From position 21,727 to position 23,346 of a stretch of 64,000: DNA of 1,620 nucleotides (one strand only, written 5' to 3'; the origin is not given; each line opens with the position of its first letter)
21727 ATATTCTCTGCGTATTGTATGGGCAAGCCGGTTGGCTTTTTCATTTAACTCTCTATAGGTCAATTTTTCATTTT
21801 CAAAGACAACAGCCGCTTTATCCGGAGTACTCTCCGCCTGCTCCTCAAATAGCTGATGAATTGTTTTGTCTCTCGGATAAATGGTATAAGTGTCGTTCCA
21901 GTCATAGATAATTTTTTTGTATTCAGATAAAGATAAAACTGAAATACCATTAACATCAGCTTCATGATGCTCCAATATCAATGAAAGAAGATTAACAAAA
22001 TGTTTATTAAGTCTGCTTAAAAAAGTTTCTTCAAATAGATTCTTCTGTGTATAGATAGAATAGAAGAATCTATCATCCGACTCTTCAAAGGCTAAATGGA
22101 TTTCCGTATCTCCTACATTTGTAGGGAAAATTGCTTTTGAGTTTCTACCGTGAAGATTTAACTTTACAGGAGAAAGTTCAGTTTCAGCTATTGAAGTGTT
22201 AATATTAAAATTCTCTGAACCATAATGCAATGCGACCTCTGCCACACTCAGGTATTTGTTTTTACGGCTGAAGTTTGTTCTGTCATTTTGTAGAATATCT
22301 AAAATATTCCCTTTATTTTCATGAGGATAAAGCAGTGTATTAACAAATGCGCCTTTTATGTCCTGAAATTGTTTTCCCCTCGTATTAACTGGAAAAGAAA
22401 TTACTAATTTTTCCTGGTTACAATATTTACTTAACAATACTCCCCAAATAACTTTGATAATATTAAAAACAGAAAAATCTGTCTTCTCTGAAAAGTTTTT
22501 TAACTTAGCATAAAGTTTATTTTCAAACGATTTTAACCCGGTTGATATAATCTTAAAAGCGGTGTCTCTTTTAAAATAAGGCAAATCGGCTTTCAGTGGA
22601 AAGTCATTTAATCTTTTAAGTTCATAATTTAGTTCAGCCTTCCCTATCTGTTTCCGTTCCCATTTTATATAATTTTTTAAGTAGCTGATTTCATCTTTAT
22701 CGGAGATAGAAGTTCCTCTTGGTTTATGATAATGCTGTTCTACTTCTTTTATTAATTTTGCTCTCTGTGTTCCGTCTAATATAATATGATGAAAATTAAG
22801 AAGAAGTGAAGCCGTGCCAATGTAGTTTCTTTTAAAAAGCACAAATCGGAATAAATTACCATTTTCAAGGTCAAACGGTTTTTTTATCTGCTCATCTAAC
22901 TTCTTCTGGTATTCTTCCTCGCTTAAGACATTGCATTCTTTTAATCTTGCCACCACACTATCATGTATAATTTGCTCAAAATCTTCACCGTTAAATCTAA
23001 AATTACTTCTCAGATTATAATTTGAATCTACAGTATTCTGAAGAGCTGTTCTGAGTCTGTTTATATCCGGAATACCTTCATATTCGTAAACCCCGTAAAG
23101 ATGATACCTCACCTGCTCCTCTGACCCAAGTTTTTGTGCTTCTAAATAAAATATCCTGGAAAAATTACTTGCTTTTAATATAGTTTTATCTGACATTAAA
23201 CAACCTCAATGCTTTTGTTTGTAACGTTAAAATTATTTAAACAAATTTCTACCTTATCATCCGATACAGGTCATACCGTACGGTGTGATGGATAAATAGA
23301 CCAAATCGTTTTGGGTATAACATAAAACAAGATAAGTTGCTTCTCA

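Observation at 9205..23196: Orphan single-ORF trimodular NRPS predicting an N-capped D-L-L tripeptide with two backbone N-methylations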

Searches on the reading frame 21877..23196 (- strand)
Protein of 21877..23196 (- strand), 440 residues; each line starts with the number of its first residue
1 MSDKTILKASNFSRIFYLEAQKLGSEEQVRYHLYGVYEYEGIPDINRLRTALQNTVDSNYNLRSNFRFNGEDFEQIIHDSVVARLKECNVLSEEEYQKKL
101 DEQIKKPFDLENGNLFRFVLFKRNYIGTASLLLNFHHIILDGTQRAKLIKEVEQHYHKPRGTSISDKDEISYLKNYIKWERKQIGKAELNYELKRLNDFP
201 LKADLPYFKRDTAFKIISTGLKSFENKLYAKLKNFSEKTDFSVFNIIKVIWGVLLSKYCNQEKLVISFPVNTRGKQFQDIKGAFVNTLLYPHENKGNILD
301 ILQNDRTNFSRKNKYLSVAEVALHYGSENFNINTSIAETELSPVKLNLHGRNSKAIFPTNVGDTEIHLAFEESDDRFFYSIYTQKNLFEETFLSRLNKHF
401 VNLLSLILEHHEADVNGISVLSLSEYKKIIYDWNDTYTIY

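Call 8: search_solved_structures(query=window:21877-23196:-, max_evalue=0.001)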
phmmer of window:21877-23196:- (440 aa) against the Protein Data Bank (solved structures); distinct sequences matched with E-value up to 0.001: 26.
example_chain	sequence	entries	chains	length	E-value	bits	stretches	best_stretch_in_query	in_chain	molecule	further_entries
6p1j_A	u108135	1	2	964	5.1e-15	58.4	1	15-303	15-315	Txo2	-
2jgp_A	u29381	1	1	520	2.9e-14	55.9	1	29-293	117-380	TYROCIDINE SYNTHETASE 3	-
9rde_A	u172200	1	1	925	3e-14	55.8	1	104-288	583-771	Bacitracin synthase 3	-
6oyf_A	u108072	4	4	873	5e-12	48.5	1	22-436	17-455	Txo1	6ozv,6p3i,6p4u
6mfw_A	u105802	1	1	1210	1.1e-11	47.3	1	26-299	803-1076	Linear gramicidin synthase subunit A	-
6mfx_A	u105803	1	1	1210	1.2e-11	47.2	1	26-299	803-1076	Linear gramicidin synthase subunit A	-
6mfy_A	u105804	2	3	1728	2.3e-11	46.3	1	26-305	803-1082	Linear gramicidin synthase subunit A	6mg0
6mfz_A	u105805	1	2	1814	2.6e-11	46.2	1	26-305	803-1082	Linear gramicidin synthase subunit A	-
9be3_A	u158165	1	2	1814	2.6e-11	46.2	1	26-305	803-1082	Linear gramicidin synthase subunit A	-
9meh_A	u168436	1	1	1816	2.6e-11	46.1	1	26-305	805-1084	Linear gramicidin synthase subunit A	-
9be4_A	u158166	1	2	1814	2.6e-11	46.1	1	26-305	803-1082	Linear gramicidin synthase subunit A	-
8f7f_A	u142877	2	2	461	6.5e-10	41.5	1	103-418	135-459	Surfactin synthetase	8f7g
9bfd_B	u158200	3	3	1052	1.3e-09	40.6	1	98-295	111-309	Tyrocidine synthase 2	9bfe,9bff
8f7h_A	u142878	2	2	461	1.5e-09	40.4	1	102-418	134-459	Surfactin synthetase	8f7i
8jbr_A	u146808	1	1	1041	7.2e-09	38.1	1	31-293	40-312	McyA protein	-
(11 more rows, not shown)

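Call 10: find_homologous_proteins(query=window:21877-23196:-, max_evalue=0.00001)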
Query window:21877-23196:- (440 aa): 1 proteins with E <= 0.00001 among 5122 candidates.
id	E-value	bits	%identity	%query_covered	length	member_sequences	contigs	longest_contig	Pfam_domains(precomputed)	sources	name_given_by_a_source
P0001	2.3e-18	84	28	77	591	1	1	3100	PF00668.26,PF00501.35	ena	-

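Call 39: search_protein_representatives(protein=window:21877-23196:-)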
Query: 440 residues. Proteins with E-value up to 0.001 (for the whole library): 36720; up to 1e-10: 16430; up to 1e-30: 2560. The best 150 are listed.
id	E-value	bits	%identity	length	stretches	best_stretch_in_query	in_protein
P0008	2.6e-126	438.2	30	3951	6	3-435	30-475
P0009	1.6e-117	409.3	25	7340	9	5-439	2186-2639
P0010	4.1e-105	368.4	27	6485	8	28-439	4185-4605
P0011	1.2e-103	363.5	26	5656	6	30-437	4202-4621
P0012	1.6e-102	359.9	26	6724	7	17-437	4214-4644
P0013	8.8e-101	354.1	26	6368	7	26-440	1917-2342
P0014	9.8e-100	350.7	30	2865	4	15-436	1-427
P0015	9.0e-93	327.7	27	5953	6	22-436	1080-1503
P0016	1.5e-92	327.0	26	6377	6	26-437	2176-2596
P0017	4.1e-91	322.2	26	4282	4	30-438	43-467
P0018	4.3e-90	318.9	26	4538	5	26-438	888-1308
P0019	2.4e-88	313.2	26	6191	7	14-438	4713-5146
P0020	1.3e-86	307.4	26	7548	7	13-438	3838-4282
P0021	4.0e-85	302.5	26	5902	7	22-411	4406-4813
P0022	9.6e-85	301.3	31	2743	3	6-437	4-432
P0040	1.3e-78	281.1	38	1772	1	8-436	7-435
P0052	8.0e-77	275.2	37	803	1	3-436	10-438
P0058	1.1e-75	271.4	36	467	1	3-437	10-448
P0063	2.0e-74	267.3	30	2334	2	4-437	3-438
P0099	2.7e-69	250.4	36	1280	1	5-437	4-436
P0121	9.4e-67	242.0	33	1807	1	8-436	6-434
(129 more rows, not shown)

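Call 41: search_protein_families(library=pfam, proteins=[P0040, P0052, P0058, P0099, P0121, P0063], max_evalue=0.00001)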
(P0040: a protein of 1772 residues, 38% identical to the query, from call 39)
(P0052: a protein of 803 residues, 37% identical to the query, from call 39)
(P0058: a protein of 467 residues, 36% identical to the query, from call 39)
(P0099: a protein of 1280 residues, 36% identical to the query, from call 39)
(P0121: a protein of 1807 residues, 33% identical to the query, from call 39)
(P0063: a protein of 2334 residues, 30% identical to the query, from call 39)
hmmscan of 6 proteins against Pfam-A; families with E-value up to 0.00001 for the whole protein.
P0040 (1772 aa): 7 families
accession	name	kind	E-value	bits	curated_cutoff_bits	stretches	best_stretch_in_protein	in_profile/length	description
PF00501.34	AMP-binding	-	2e-74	251.2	29.9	1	449-807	1-384/384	AMP-binding enzyme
PF00109.32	ketoacyl-synt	-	1.2e-67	228.6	20.8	1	1065-1313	2-252/252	Beta-ketoacyl synthase, N-terminal domain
PF02801.28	Ketoacyl-synt_C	-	1.3e-43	148.2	20.8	1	1321-1439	1-118/119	Beta-ketoacyl synthase, C-terminal domain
PF00668.25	Condensation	-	1.8e-35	123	30.6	1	22-428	19-455/456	Condensation domain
PF00550.31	PP-binding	-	2.6e-24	85.7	20.8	2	974-1036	3-67/67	Phosphopantetheine attachment site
PF16197.11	KAsynt_C_assoc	-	4.6e-10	40.3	33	1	1443-1578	2-102/111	Ketoacyl-synthetase C-terminal extension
PF22621.2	CurL-like_PKS_C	-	2.5e-07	31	27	1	1538-1593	2-57/64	CurL-like, PKS C-terminal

P0052 (803 aa): 2 families
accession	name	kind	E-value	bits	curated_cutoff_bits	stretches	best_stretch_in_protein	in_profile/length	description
PF00501.34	AMP-binding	-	7.6e-61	206.4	29.9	1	452-748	1-323/384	AMP-binding enzyme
PF00668.25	Condensation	-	1.5e-28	100.2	30.6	1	33-291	22-291/456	Condensation domain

P0058 (467 aa): 1 family
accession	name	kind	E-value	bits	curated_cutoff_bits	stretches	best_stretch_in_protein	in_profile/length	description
PF00668.25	Condensation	-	1.3e-31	110.2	30.6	1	33-440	22-455/456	Condensation domain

P0099 (1280 aa): 5 families
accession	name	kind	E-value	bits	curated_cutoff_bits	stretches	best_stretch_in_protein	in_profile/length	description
PF00501.34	AMP-binding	-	4.8e-72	243.3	29.9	1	449-803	1-384/384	AMP-binding enzyme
PF00668.25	Condensation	-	1e-38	133.6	30.6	1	15-425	14-452/456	Condensation domain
PF00975.26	Thioesterase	-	1.3e-18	68.5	26.4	1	1051-1272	2-224/226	Thioesterase domain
PF00550.31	PP-binding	-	3.7e-14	53.1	20.8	1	964-1027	2-67/67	Phosphopantetheine attachment site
PF13193.12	AMP-binding_C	-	2.5e-09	38.4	24.5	1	865-937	1-76/76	AMP-binding enzyme C-terminal domain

P0121 (1807 aa): 9 families
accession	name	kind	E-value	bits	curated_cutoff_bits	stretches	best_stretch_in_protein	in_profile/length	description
PF00109.32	ketoacyl-synt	-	9.7e-65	219.1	20.8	1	958-1205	2-252/252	Beta-ketoacyl synthase, N-terminal domain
PF00668.25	Condensation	-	1.4e-45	156.3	30.6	1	23-427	21-455/456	Condensation domain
PF02801.28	Ketoacyl-synt_C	-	5.7e-42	142.9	20.8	1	1213-1331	1-118/119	Beta-ketoacyl synthase, C-terminal domain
PF00501.34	AMP-binding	-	1.2e-35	123.5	29.9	1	448-789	1-384/384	AMP-binding enzyme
PF00550.31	PP-binding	-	2.4e-31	108.2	20.8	2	868-931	2-67/67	Phosphopantetheine attachment site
PF16197.11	KAsynt_C_assoc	-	8e-14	52.4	33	1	1335-1445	2-111/111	Ketoacyl-synthetase C-terminal extension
PF22621.2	CurL-like_PKS_C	-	1e-10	41.8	27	1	1394-1452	1-60/64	CurL-like, PKS C-terminal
PF23297.2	ACP_SdgA_C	-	4.4e-09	36.8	27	0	868-937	14-85/95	Highly reducing polyketide synthase sdgA, C-terminal ACP domain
PF22336.2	RhiE-like_linker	-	3e-06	27.5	27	0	1398-1451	2-55/67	RhiE-like, KS-MAT linker domain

P0063 (2334 aa): 4 families
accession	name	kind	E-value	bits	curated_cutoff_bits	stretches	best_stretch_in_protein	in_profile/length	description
PF00501.34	AMP-binding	-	1.5e-128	429.3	29.9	3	1353-1715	1-384/384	AMP-binding enzyme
PF00668.25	Condensation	-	3.3e-59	201.2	30.6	2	25-431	22-456/456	Condensation domain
PF00550.31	PP-binding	-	3.4e-29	101.3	20.8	2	804-864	3-65/67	Phosphopantetheine attachment site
PF13193.12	AMP-binding_C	-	7.6e-07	30.4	24.5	0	1771-1815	1-42/76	AMP-binding enzyme C-terminal domain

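Call 44: search_protein_families(library=pfam, proteins=[P0008, P0014, P0022], max_evalue=0.00001)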
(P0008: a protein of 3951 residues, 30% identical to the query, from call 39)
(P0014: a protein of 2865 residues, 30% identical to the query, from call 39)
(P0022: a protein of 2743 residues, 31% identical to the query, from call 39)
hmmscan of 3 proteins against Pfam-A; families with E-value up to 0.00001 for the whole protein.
P0008 (3951 aa): 6 families
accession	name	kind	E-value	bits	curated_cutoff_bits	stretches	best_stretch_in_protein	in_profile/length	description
PF00668.25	Condensation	-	0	1085.4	30.6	4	2119-2559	3-455/456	Condensation domain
PF00501.34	AMP-binding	-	4.8e-238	789.8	29.9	3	2580-2924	1-384/384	AMP-binding enzyme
PF00550.31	PP-binding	-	2e-64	214.2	20.8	4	993-1057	1-65/67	Phosphopantetheine attachment site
PF13193.12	AMP-binding_C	-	8.2e-25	88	24.5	1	895-967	1-76/76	AMP-binding enzyme C-terminal domain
PF23297.2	ACP_SdgA_C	-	1.7e-10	41.3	27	0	2032-2103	9-80/95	Highly reducing polyketide synthase sdgA, C-terminal ACP domain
PF00975.26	Thioesterase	-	1.5e-09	38.9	26.4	1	3720-3826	2-108/226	Thioesterase domain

P0014 (2865 aa): 6 families
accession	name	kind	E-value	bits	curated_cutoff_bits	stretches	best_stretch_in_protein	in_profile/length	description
PF00668.25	Condensation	-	2.8e-230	765.2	30.6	3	1033-1473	3-455/456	Condensation domain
PF00501.34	AMP-binding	-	1.5e-161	537.9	29.9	2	440-794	1-384/384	AMP-binding enzyme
PF00550.31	PP-binding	-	3e-41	139.9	20.8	3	950-1014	1-65/67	Phosphopantetheine attachment site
PF13193.12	AMP-binding_C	-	1.6e-15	58.2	24.5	2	851-924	1-76/76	AMP-binding enzyme C-terminal domain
PF00975.26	Thioesterase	-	2.3e-10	41.5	26.4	1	2652-2741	19-109/226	Thioesterase domain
PF23297.2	ACP_SdgA_C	-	7.4e-09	36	27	0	2540-2612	9-81/95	Highly reducing polyketide synthase sdgA, C-terminal ACP domain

P0022 (2743 aa): 5 families
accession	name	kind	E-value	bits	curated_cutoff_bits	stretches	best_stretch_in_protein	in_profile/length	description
PF00668.25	Condensation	-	6.3e-163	543.1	30.6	3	1481-1912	4-455/456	Condensation domain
PF00501.34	AMP-binding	-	4.5e-150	500.2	29.9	2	445-795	1-384/384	AMP-binding enzyme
PF00550.31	PP-binding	-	5.5e-28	97.4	20.8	2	958-1020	2-67/67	Phosphopantetheine attachment site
PF13193.12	AMP-binding_C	-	8.5e-17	62.3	24.5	2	2342-2414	1-76/76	AMP-binding enzyme C-terminal domain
PF00975.26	Thioesterase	-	2.2e-12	48.1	26.4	1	2520-2628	2-111/226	Thioesterase domain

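Call 47: search_solved_structures(query=A1, max_evalue=0.01)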
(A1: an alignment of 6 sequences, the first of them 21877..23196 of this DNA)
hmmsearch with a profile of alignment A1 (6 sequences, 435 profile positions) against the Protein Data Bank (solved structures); distinct sequences matched with E-value up to 0.01: 52.
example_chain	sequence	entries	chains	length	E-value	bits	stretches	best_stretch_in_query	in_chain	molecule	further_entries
6p1j_A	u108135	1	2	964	3.3e-33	118.4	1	13-435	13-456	Txo2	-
9rde_A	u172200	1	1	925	3.6e-31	111.7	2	80-425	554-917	Bacitracin synthase 3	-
6oyf_A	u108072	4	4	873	1e-29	106.9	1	13-435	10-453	Txo1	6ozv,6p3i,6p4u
6mfy_A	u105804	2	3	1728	1.2e-29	106.7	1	7-431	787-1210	Linear gramicidin synthase subunit A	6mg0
6mfz_A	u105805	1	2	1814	1.3e-29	106.6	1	7-431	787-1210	Linear gramicidin synthase subunit A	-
9be3_A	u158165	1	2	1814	1.3e-29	106.6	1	7-431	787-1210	Linear gramicidin synthase subunit A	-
9be4_A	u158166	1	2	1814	1.3e-29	106.6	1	7-431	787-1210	Linear gramicidin synthase subunit A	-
9meh_A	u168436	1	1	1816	1.3e-29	106.6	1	7-431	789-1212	Linear gramicidin synthase subunit A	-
6mfx_A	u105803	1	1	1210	3e-29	105.4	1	6-427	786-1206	Linear gramicidin synthase subunit A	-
6mfw_A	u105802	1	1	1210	5.1e-29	104.6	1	7-427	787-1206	Linear gramicidin synthase subunit A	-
8hlk_A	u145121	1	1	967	5.8e-28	101.2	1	42-435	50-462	Microcystin synthetase B (Fragment)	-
9bfd_B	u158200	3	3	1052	4.7e-26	94.9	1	38-430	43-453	Tyrocidine synthase 2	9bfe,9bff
2jgp_A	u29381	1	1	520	7.9e-26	94.1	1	39-422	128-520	TYROCIDINE SYNTHETASE 3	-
5u89_A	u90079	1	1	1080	5.5e-25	91.3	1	29-431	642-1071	Amino acid adenylation domain protein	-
9up2_A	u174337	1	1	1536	5.6e-24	88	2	30-430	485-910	PvdL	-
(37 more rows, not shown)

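Call 48: find_related_loci(query=A1, collection=metagenome_contigs, flank=10000)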
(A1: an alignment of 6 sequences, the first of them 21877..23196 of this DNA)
Query A1 (440 aa) in metagenome_contigs; peptide patterns used: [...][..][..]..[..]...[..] (x = any residue, [..] = any of these).
478 stretches matched a pattern; 287 encode a relative of the query (tblastn E <= 1e-3); the best 80 are kept; 80 distinct loci.
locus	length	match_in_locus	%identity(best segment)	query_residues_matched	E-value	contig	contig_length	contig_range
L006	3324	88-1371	36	4-436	3e-84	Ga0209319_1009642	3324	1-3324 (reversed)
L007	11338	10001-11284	36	4-436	1e-81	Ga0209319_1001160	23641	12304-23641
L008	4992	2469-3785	36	2-436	4e-81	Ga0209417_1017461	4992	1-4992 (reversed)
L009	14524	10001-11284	35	6-430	1e-75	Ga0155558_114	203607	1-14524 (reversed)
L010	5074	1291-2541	34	1-418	8e-64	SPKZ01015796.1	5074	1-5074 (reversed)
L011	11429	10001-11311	26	13-436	4e-33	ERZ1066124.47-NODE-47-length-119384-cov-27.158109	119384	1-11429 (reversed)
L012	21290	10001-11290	27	35-438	1e-28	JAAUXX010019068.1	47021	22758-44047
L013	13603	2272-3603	23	14-436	4e-26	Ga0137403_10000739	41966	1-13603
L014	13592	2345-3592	25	48-440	2e-25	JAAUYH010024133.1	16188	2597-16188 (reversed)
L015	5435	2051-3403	24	14-440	1e-25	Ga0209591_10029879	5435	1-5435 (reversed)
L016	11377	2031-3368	26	14-440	3e-25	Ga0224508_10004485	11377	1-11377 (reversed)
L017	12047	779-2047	26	31-436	3e-24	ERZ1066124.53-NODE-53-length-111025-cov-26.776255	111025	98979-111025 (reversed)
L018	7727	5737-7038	23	31-440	4e-24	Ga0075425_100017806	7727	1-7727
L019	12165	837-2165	24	14-436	6e-24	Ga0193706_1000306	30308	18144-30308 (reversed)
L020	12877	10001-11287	24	31-440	3e-23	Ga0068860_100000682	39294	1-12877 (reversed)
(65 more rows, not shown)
